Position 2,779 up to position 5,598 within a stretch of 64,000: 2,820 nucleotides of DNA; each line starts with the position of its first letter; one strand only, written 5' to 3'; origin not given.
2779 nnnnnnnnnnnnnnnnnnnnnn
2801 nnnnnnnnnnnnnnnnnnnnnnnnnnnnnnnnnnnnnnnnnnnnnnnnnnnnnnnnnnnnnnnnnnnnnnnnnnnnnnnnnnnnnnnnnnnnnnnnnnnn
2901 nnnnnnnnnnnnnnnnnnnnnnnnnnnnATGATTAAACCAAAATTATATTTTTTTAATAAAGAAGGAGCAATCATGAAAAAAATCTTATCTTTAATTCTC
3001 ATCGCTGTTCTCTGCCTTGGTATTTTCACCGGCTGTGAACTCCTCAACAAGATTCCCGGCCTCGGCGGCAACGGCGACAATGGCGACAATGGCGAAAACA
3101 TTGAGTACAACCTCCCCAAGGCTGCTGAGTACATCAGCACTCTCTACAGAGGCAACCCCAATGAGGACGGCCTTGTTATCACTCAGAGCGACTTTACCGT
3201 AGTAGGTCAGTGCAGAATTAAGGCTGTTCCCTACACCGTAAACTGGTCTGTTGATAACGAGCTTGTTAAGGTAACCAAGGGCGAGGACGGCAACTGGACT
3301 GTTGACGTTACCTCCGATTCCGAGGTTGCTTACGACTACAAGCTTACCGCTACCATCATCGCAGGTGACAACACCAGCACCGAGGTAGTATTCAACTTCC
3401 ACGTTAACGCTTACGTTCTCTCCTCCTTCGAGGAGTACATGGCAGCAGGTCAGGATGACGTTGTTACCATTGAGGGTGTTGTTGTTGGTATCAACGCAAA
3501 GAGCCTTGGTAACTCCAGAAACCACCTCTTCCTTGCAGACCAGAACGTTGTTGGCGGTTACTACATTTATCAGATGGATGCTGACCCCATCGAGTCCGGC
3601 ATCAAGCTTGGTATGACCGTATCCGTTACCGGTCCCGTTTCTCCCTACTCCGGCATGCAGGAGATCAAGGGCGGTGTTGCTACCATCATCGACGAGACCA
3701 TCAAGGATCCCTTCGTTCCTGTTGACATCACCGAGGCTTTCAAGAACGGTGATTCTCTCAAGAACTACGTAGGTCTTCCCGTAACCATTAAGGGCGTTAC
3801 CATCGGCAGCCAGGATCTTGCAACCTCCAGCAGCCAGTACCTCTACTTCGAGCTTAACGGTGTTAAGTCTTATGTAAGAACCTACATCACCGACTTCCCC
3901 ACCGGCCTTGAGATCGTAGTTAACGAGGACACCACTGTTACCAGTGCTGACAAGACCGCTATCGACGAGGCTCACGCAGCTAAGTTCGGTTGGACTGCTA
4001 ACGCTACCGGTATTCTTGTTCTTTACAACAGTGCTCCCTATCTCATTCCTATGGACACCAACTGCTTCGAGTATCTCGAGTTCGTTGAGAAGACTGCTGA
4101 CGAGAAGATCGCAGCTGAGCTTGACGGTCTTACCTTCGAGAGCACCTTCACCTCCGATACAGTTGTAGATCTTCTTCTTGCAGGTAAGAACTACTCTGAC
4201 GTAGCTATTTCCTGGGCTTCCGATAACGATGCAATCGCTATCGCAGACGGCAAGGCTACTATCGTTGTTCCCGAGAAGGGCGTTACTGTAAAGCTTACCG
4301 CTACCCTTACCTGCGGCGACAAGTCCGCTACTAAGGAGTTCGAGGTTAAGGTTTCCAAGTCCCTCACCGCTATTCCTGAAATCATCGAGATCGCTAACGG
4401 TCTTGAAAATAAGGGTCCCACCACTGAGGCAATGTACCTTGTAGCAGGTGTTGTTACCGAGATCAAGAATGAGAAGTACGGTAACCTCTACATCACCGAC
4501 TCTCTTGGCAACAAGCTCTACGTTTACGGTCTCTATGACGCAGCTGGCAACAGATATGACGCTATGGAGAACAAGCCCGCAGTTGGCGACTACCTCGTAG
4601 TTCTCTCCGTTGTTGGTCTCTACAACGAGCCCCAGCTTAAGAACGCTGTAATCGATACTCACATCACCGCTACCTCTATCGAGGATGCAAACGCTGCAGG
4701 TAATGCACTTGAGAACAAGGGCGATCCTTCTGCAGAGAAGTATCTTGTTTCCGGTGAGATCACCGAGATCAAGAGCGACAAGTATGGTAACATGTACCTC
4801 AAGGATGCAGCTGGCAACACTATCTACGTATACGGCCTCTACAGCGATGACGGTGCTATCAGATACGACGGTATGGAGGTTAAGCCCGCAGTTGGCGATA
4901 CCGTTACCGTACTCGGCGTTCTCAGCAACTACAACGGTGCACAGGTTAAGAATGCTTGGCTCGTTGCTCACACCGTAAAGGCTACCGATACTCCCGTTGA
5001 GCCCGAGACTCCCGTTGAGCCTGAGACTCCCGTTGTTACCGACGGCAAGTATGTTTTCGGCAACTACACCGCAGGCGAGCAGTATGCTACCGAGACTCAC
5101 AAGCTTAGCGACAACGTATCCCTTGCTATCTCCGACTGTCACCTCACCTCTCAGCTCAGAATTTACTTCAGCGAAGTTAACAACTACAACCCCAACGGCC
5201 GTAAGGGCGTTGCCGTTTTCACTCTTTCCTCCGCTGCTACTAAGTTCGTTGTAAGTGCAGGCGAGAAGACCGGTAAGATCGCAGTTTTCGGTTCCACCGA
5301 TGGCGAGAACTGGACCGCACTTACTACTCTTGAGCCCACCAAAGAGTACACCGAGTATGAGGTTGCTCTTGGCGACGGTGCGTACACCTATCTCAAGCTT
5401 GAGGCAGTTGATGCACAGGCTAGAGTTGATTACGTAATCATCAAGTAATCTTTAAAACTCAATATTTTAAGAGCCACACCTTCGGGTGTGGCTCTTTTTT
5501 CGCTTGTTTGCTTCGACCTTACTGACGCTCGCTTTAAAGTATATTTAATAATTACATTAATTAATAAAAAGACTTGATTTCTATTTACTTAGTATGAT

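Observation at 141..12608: Candidate extracellular nucleic-acid foraging locus: SNase, barnase-type RNase and multi-OB surface lipoproteins next to an ABC importer and SurE plus two NrnA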

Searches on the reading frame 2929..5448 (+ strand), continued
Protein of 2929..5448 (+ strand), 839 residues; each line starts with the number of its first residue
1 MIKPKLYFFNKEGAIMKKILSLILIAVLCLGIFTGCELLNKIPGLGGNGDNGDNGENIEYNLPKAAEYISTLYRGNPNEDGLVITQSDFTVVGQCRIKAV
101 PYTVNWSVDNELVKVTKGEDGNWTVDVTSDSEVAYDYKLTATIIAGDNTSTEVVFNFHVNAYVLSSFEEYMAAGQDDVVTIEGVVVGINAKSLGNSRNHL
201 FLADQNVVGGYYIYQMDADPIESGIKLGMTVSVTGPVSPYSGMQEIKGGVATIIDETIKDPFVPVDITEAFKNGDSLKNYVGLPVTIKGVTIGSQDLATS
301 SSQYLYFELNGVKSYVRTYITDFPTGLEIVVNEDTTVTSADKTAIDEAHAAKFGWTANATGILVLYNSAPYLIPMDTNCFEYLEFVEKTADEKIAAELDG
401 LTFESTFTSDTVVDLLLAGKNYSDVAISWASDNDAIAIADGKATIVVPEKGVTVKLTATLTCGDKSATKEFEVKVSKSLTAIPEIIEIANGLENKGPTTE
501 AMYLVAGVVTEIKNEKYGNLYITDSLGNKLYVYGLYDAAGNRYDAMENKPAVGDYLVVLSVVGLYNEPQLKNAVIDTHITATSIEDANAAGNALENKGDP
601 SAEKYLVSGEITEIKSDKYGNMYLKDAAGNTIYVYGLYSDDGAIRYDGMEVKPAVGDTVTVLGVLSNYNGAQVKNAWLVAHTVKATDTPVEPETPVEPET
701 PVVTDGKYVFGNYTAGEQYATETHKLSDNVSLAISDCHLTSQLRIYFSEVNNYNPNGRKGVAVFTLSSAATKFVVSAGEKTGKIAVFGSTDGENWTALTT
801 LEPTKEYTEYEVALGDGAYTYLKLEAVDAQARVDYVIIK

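Call 60: search_protein_families(library=pfam, proteins=[L006:16413-17033:-, L006:18371-18787:-, L006:18802-19920:-, L026:11975-13210:-, L026:13878-14546:-, L021:16262-17029:-, L021:17676-18284:-, L002:18490-20238:-, L002:20255-21019:-, L025:15166-16428:-], max_evalue=0.001)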
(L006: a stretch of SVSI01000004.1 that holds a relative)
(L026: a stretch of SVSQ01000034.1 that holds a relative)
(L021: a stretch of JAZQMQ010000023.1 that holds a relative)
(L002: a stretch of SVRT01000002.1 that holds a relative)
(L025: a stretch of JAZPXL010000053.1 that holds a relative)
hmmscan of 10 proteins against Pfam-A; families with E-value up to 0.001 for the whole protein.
L006:16413-17033:- (206 aa): 7 families
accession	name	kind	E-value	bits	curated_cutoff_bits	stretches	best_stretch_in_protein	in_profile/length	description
PF00485.24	PRK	-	1.4e-45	156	22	1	6-190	1-195/196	Phosphoribulokinase / Uridine kinase family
PF13207.12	AAA_17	-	9.4e-06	26.4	27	0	11-29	2-20/136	AAA domain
PF13238.12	AAA_18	-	1e-05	26.4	29.4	1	7-144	1-112/128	AAA domain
PF01121.26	CoaE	-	1.8e-05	25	27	0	5-27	1-23/180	Dephospho-CoA kinase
PF13521.12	AAA_28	-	0.00022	21.9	27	1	9-48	4-43/164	AAA domain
PF02224.24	Cytidylate_kin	-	0.00039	20.6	26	0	119-156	126-164/211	Cytidylate kinase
PF01712.25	dNK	-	0.00066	19.9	27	0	7-177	1-173/203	Deoxynucleoside kinase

L006:18371-18787:- (138 aa): 2 families
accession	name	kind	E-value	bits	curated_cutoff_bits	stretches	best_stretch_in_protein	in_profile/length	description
PF00383.29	dCMP_cyt_deam_1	-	7.8e-18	64.7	25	1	7-111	5-100/102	Cytidine and deoxycytidylate deaminase zinc-binding region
PF08211.18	dCMP_cyt_deam_2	-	1.8e-12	48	25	1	6-77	41-111/130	Cytidine and deoxycytidylate deaminase zinc-binding region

L006:18802-19920:- (372 aa): 1 family
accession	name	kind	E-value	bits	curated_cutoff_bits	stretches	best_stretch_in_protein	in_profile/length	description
PF01676.23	Metalloenzyme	-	9.6e-39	133.8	24.3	1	3-369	1-246/252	Metalloenzyme superfamily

L026:11975-13210:- (411 aa): 1 family
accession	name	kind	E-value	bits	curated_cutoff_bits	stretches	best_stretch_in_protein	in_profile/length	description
PF01676.23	Metalloenzyme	-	7.5e-35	121.1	24.3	1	41-407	2-247/252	Metalloenzyme superfamily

L026:13878-14546:- (222 aa): 1 family
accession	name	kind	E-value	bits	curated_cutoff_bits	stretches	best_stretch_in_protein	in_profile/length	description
PF01791.15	DeoC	-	7.8e-18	65.4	23.8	1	11-197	7-205/229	DeoC/LacD family aldolase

L021:16262-17029:- (255 aa): 1 family
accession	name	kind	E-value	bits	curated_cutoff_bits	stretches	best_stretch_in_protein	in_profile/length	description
PF01048.26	PNP_UDP_1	-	1.1e-37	130.1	25.1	1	34-245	2-218/233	Phosphorylase superfamily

L021:17676-18284:- (202 aa): 1 family
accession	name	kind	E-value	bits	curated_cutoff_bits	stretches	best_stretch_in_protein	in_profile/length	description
PF00265.24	TK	-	9.2e-40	136.8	20.6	1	12-193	2-176/176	Thymidine kinase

L002:18490-20238:- (582 aa): 2 families
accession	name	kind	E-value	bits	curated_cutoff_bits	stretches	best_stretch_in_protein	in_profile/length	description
PF00149.33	Metallophos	-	3.7e-07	31.2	21.5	1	132-352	3-190/191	Calcineurin-like phosphoesterase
PF02872.23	5_nucleotid_C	-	1.7e-06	28.6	23.6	1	473-515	48-89/158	5'-nucleotidase, C-terminal domain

L002:20255-21019:- (254 aa): 1 family
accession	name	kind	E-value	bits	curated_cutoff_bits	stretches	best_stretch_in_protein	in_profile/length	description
PF05857.17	TraX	-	6.4e-29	101.9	25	1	16-247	2-216/217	TraX protein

L025:15166-16428:- (420 aa): 2 families
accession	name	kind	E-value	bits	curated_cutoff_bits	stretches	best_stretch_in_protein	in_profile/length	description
PF01966.28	HD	-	5e-11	43.3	22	1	110-249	4-114/116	HD domain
PF13286.11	HD_assoc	-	0.00065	20.6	22.2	0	362-403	49-90/91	Phosphohydrolase-associated domain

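Call 62: search_solved_structures(query=A1, max_evalue=1, show_alignments=0)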
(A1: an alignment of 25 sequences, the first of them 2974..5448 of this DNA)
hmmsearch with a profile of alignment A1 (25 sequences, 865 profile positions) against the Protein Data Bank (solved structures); distinct sequences matched with E-value up to 1: 11.
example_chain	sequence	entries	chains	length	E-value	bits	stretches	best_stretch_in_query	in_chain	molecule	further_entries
5ho0_A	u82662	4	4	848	1.5e-05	26.8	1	350-439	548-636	Extracellular arabinanase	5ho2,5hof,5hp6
5ho9_A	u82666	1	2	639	2.1e-05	26.3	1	350-439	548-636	Extracellular arabinanase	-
9rwi_L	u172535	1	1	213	0.0066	18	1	373-448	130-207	Fab light chain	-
6cez_L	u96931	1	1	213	0.023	16.3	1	373-448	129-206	Light chain of Fab fragment of rabbit anti-HIV1 gp120 V2 mAb 16C2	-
4jo1_L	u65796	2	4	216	0.023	16.3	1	373-448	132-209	monoclonal anti-HIV-1 gp120 V3 antibody R56 light chain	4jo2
6peh_L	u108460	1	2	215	0.023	16.2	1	373-448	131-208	1C2 Fab Light Chain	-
8df1_N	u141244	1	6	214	0.024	16.2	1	373-448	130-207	C59 Fab Light chain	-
9p4c_L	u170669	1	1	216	0.024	16.2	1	373-448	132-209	Light chain of the RO4 Fab fragment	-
6p65_L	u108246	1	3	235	0.026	16.1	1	373-448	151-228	Rabbit antibody 1C2 kappa chain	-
8rvn_L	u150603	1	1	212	0.061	14.8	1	373-448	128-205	Fab92 light chain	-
6ldw_L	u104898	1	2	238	0.063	14.8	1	373-451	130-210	Fab light chain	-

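Call 76: search_protein_families(library=pfam, proteins=[P0057, P0068, P0006, P0059, P0063, P0069], max_evalue=0.0001)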
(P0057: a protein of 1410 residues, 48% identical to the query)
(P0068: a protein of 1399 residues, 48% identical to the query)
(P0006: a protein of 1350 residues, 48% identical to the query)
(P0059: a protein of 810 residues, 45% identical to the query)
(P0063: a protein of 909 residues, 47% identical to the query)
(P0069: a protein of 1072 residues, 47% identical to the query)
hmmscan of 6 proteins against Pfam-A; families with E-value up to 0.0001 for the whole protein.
P0057 (1410 aa): 3 families
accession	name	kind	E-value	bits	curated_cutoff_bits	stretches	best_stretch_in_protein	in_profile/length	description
PF13416.11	SBP_bac_8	-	5.7e-31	108.8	27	1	233-566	1-274/279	Bacterial extracellular solute-binding protein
PF01547.30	SBP_bac_1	-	5.3e-18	66.5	26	1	232-537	11-303/307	Bacterial extracellular solute-binding protein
PF01336.31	tRNA_anti-codon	-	6.5e-06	26.4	27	0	1096-1165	2-68/75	OB-fold nucleic acid binding domain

P0068 (1399 aa): 3 families
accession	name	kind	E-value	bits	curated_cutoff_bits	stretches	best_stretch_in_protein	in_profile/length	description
PF13930.12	Endonuclea_NS_2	-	1.8e-19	70.7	27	1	963-1088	11-128/132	DNA/RNA non-specific endonuclease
PF01223.29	Endonuclease_NS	-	7.3e-08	32.8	23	1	1000-1093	80-174/223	DNA/RNA non-specific endonuclease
PF20578.4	aBig_2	-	1.3e-07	31.7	27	0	412-466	31-86/89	Atrophied bacterial Ig domain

P0006 (1350 aa): 3 families
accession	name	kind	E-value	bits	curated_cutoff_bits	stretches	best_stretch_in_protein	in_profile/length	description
PF01336.31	tRNA_anti-codon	-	1e-08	35.4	27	0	568-638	1-68/75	OB-fold nucleic acid binding domain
PF20578.4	aBig_2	-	1.1e-08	35.2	27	1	377-439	25-87/89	Atrophied bacterial Ig domain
PF18705.7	DUF5643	-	7.3e-08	32.8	34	0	1132-1155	47-71/115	Family of unknown function (DUF5643)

P0059 (810 aa): 2 families
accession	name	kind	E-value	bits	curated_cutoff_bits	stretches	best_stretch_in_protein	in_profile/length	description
PF01336.31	tRNA_anti-codon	-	1.5e-08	34.9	27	0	574-638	3-66/75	OB-fold nucleic acid binding domain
PF16100.11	RMI2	-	5.6e-08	33.1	29.4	0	475-541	43-106/132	RecQ-mediated genome instability protein 2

P0063 (909 aa): 1 family
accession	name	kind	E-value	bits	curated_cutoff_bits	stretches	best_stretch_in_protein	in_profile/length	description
PF21827.1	New_glue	-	1.8e-05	24.8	31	1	1-67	1-65/94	New glue protein family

P0069 (1072 aa): 3 families
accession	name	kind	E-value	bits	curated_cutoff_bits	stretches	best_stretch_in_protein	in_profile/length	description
PF01336.31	tRNA_anti-codon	-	2.5e-09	37.4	27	0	492-560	3-68/75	OB-fold nucleic acid binding domain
PF20578.4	aBig_2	-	4.7e-09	36.4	27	1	403-464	25-87/89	Atrophied bacterial Ig domain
PF22708.2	S1CSD-TOTE-1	-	5.1e-05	23.1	27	0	627-650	28-51/65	S1/CSD-like domain 1 of the TOTE conflict systems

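Call 79: search_protein_families(library=pfam, proteins=[L019:490-2199:+, L006:1512-3071:+, L013:1571-2908:+, L007:889-3099:+, L036:79-2538:+, L034:237-1901:+, L038:144-1826:+, L038:1830-2495:+, L004:2794-3915:+, L021:1605-2771:+], max_evalue=0.0001)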
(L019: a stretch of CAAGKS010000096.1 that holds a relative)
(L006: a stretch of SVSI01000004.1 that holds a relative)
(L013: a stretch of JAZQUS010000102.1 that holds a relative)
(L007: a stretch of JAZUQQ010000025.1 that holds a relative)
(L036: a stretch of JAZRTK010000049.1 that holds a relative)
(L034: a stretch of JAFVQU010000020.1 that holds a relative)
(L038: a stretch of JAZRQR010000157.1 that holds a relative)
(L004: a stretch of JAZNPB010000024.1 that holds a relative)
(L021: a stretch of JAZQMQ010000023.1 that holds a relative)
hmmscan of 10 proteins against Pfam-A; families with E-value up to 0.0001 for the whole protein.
L019:490-2199:+ (569 aa): 1 family
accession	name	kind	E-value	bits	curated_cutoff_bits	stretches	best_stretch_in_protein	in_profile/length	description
PF00485.24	PRK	-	2.5e-13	50.8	22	1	304-500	4-189/196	Phosphoribulokinase / Uridine kinase family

L006:1512-3071:+ (519 aa): 1 family
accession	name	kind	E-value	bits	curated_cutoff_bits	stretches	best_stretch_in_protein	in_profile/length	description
PF00474.23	SSF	-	9e-52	176.7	22.8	1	36-452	1-406/406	Sodium:solute symporter family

L013:1571-2908:+ (445 aa): 3 families
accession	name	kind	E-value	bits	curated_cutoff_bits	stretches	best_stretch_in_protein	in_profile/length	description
PF01595.25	CNNM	-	7.4e-53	179.3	28.4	1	10-205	2-180/181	Cyclin M transmembrane N-terminal domain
PF00571.33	CBS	-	2e-14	54.1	24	1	291-339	8-56/57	CBS domain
PF03471.22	CorC_HlyC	-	1.2e-09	38.4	27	1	355-423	2-71/81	Transporter associated domain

L007:889-3099:+ (736 aa): 0 families

L036:79-2538:+ (819 aa): 2 families
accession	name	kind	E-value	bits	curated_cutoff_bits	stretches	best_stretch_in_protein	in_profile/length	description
PF09479.16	Flg_new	-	6.7e-53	177.1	27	3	395-461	1-64/65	Listeria-Bacteroides repeat domain (List_Bact_rpt)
PF13306.12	LRR_5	-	2.4e-12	47.3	27.7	0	299-342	79-121/127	BspA type Leucine rich repeat region (6 copies)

L034:237-1901:+ (554 aa): 2 families
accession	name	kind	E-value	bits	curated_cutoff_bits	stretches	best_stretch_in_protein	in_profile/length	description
PF01676.23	Metalloenzyme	-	1.4e-67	228.4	24.3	1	17-541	2-251/252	Metalloenzyme superfamily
PF06415.18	iPGM_N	-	7.8e-66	222.1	27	1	95-318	1-216/217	BPG-independent PGAM N-terminus (iPGM_N)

L038:144-1826:+ (560 aa): 0 families

L038:1830-2495:+ (221 aa): 4 families
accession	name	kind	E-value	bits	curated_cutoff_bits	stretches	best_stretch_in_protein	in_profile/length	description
PF13419.12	HAD_2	-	7.5e-30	104.8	23.8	1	5-184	1-176/178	Haloacid dehalogenase-like hydrolase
PF00702.32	Hydrolase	-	6e-24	85.9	26.4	1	3-180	2-191/191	haloacid dehalogenase-like hydrolase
PF13242.12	Hydrolase_like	-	2.9e-08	33.9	22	1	142-196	3-59/75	HAD-hyrolase-like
PF12710.13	HAD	-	2.9e-06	28.3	27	1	6-176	2-188/189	haloacid dehalogenase-like hydrolase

L004:2794-3915:+ (373 aa): 1 family
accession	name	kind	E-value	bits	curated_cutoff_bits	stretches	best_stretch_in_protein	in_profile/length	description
PF06271.18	RDD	-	7.4e-12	46.2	24.1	1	121-235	46-136/137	RDD family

L021:1605-2771:+ (388 aa): 2 families
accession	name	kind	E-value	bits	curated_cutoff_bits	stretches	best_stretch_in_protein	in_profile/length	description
PF00625.27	Guanylate_kin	-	3.7e-21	76.1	25.2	1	214-388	5-181/182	Guanylate kinase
PF06941.18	NT5C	-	1.2e-15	58.3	24.8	1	28-194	4-174/180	5' nucleotidase, deoxy (Pyrimidine), cytosolic type C protein (NT5C)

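Call 90: find_encoding_contigs(protein=P0057, flank=10000, max_places=2)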
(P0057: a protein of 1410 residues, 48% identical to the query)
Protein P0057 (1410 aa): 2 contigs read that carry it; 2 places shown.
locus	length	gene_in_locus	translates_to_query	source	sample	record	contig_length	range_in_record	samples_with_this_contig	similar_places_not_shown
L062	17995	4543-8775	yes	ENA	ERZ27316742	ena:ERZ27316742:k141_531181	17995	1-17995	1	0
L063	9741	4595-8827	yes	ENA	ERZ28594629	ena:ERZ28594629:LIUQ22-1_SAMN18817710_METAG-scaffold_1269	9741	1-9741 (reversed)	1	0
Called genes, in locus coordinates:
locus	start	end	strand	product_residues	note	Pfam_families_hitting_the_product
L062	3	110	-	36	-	?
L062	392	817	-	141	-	-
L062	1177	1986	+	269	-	PF00005:ABC_tran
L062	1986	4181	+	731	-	-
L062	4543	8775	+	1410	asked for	PF01547:SBP_bac_1, PF13416:SBP_bac_8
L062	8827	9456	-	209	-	PF01648:ACPS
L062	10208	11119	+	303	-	PF00388:PI-PLC-X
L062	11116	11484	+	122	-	-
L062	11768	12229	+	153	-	-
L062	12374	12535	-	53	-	PF00301:Rubredoxin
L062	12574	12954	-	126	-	PF06397:Desulfoferrod_N (weak), PF01880:Desulfoferrodox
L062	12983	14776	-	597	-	PF00753:Lactamase_B, PF19583:ODP, PF12724:Flavodoxin_5 (weak), PF01613:Flavin_Reduct, PF21349:RUBY_RBDX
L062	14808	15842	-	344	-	PF00389:2-Hacid_dh, PF02826:2-Hacid_dh_C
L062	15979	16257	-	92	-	PF13560:HTH_31 (weak), PF12844:HTH_19 (weak), PF01381:HTH_3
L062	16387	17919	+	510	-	PF05257:CHAP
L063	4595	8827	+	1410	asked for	PF01547:SBP_bac_1, PF13416:SBP_bac_8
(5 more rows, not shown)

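Call 91: find_encoding_contigs(protein=P0068, flank=10000, max_places=2)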
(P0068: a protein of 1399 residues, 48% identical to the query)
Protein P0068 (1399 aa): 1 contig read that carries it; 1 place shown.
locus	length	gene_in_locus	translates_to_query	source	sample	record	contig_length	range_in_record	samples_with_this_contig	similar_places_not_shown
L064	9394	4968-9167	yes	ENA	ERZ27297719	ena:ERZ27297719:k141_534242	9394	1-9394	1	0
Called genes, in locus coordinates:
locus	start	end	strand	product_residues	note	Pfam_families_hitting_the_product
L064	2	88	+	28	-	?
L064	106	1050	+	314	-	PF00528:BPD_transp_1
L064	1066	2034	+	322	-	PF00528:BPD_transp_1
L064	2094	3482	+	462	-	PF01547:SBP_bac_1, PF13416:SBP_bac_8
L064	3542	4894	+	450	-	PF00565:SNase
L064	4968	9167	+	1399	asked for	PF20578:aBig_2 (faint), PF01223:Endonuclease_NS, PF13930:Endonuclea_NS_2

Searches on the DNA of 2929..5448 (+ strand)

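Call 20: search_rna_families(sources=[L001, L002, L004, L006, L007, L009, L019], threshold=gathering)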
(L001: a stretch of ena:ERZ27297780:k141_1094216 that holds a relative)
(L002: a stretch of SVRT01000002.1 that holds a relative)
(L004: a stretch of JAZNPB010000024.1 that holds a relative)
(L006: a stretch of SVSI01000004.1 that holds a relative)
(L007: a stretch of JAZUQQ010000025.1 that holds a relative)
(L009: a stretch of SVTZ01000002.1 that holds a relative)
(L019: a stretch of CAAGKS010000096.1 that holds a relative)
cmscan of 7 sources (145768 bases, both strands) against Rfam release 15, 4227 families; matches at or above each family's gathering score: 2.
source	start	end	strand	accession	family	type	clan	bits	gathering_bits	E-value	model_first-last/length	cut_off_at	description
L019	21270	21342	+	RF00005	tRNA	Gene; tRNA;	CL00001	60.7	29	2.6e-10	1-71/71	no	tRNA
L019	245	344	+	RF00167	Purine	Cis-reg; riboswitch;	CL00123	48.7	37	8.6e-05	1-102/102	no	Purine riboswitch aptamer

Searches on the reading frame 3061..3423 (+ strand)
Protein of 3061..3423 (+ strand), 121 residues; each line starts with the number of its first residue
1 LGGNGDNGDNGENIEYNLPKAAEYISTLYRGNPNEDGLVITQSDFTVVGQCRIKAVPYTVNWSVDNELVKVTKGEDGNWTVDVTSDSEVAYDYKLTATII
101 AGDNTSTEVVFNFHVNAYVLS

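Call 57: search_protein_families(library=pfam, proteins=[window:3061-3423:+], max_evalue=1)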
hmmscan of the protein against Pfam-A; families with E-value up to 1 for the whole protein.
window:3061-3423:+ (121 aa): 4 families
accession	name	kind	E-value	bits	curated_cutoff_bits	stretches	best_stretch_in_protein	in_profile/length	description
PF02369.22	Big_1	-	0.0053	17.3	34.9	1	59-111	37-92/93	Bacterial Ig-like domain (group 1)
PF19077.6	Big_13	-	0.0054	17.6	27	1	55-114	40-99/102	Bacterial Ig-like domain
PF17936.7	Big_6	-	0.058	14.1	27.6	1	38-109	8-77/83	Bacterial Ig domain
PF11141.13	DUF2914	-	0.15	12.3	23.6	0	70-86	34-50/62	Protein of unknown function (DUF2914)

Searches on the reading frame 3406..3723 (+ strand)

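Call 57: search_protein_families(library=pfam, proteins=[window:3406-3723:+], max_evalue=1)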
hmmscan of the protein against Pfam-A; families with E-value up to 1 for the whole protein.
window:3406-3723:+ (106 aa): 2 families
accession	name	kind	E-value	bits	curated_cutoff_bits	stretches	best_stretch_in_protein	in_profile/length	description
PF01336.31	tRNA_anti-codon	-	0.031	14.6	27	1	20-87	1-67/75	OB-fold nucleic acid binding domain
PF21162.3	ETFQO_UQ-bd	-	0.07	14.1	27.7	1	45-89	30-75/96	ETF-QO, ubiquinone-binding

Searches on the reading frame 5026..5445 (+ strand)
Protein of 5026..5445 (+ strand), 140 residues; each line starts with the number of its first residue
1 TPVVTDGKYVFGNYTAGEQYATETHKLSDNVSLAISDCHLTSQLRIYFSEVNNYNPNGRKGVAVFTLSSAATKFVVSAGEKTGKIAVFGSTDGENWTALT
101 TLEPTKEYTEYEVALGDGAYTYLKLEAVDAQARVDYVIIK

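Call 57: search_protein_families(library=pfam, proteins=[window:5026-5445:+], max_evalue=1)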
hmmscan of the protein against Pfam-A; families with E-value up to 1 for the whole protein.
window:5026-5445:+ (140 aa): 4 families
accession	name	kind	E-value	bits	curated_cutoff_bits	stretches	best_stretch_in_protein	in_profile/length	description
PF13088.12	BNR_2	-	0.039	13.7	31.4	1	56-108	207-262/277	BNR repeat-like domain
PF10887.13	DUF2686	-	0.089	12.1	25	0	27-97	119-188/285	Protein of unknown function (DUF2686)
PF02905.19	EBV-NA1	-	0.21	11.9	25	1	5-53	39-86/146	Epstein Barr virus nuclear antigen-1, DNA-binding domain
PF02623.20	FliW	-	0.21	11.8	25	1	72-129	14-71/122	FliW protein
